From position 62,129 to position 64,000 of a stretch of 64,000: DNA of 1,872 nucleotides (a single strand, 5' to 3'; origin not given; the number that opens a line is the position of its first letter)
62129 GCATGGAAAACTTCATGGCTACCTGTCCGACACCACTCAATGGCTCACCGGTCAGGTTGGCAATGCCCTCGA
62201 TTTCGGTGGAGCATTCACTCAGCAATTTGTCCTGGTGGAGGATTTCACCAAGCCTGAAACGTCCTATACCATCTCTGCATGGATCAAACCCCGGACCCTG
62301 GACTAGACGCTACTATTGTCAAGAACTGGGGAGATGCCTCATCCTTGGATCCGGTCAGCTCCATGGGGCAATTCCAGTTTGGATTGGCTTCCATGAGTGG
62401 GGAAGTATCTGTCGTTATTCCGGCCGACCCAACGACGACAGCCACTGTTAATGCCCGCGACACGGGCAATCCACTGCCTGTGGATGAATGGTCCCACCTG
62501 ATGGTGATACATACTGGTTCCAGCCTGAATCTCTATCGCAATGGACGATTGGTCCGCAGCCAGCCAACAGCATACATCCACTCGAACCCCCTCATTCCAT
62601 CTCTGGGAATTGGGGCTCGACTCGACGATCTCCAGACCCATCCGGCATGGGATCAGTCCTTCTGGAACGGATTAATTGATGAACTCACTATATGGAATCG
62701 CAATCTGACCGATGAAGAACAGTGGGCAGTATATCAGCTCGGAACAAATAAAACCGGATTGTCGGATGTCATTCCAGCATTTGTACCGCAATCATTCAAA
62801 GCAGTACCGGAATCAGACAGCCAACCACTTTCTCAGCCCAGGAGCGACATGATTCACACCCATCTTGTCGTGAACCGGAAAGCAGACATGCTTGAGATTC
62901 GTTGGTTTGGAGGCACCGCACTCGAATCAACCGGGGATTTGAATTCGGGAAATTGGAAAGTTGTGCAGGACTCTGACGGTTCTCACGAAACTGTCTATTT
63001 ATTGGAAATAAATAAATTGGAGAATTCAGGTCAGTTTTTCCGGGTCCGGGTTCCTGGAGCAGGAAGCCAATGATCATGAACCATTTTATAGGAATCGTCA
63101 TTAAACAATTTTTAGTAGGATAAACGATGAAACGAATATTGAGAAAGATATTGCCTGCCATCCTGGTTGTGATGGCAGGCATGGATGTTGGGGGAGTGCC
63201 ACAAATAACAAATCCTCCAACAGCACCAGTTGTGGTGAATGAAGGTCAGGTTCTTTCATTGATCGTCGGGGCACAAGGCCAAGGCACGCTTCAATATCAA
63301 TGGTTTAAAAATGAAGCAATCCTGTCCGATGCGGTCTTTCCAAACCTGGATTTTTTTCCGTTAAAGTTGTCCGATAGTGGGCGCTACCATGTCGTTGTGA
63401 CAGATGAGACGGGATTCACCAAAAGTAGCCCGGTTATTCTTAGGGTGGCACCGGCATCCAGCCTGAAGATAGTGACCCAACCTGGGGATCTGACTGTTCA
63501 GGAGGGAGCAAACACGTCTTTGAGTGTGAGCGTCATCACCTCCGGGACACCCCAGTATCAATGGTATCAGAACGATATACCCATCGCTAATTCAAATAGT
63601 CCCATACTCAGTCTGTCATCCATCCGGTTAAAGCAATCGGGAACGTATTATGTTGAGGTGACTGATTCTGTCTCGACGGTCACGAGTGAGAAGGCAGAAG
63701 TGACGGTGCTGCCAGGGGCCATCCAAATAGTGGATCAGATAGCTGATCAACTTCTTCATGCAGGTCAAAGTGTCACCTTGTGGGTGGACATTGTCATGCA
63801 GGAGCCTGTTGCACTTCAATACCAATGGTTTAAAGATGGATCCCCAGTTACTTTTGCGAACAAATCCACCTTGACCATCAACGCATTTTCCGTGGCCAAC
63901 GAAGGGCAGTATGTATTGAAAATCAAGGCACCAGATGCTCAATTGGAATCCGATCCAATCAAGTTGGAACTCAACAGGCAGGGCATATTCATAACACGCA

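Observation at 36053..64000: Two tandem paralogous giant multi-lectin surface-protein genes (about 16.2 kb and 10.2 kb) plus an Ig-repeat gene fill 44% of the window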

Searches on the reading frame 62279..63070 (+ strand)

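Call 6: search_protein_families(library=pfam, proteins=[window:62279-63070:+], max_evalue=0.01)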
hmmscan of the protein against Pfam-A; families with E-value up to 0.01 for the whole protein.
window:62279-63070:+ (264 aa): 1 family
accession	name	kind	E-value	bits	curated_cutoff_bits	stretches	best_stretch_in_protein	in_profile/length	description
PF13385.13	Laminin_G_3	-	1.8e-16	61.1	27.6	1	26-147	40-149/151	Concanavalin A-like lectin/glucanases superfamily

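Call 27: search_protein_families(library=ncbifam, proteins=[window:62279-63070:+], max_evalue=0.01)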
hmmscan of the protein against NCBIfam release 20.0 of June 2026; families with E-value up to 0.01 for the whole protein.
window:62279-63070:+ (264 aa): 0 families

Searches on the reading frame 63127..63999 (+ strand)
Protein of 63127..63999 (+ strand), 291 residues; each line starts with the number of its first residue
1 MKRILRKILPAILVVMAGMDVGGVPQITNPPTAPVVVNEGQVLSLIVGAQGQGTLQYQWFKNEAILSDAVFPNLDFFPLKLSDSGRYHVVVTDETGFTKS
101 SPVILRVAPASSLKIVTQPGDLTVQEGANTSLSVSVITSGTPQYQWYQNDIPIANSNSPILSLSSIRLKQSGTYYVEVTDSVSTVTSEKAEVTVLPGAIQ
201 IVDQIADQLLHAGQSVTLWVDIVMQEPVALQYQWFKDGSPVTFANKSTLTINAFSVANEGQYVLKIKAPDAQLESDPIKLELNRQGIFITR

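Call 27: search_protein_families(library=ncbifam, proteins=[window:63127-63999:+], max_evalue=0.01)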
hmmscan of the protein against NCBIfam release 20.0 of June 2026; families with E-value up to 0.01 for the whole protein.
window:63127-63999:+ (291 aa): 2 families
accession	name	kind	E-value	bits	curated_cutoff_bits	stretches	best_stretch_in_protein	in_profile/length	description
NF038112.1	myxo_dep_M36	subfamily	1.6e-06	25.5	1500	1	52-275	1222-1460/1604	myxosortase-dependent M36 family metallopeptidase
TIGR04183.1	Por_Secre_tail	domain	0.00078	19.4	23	0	155-187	41-67/72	T9SS type A sorting domain-containing protein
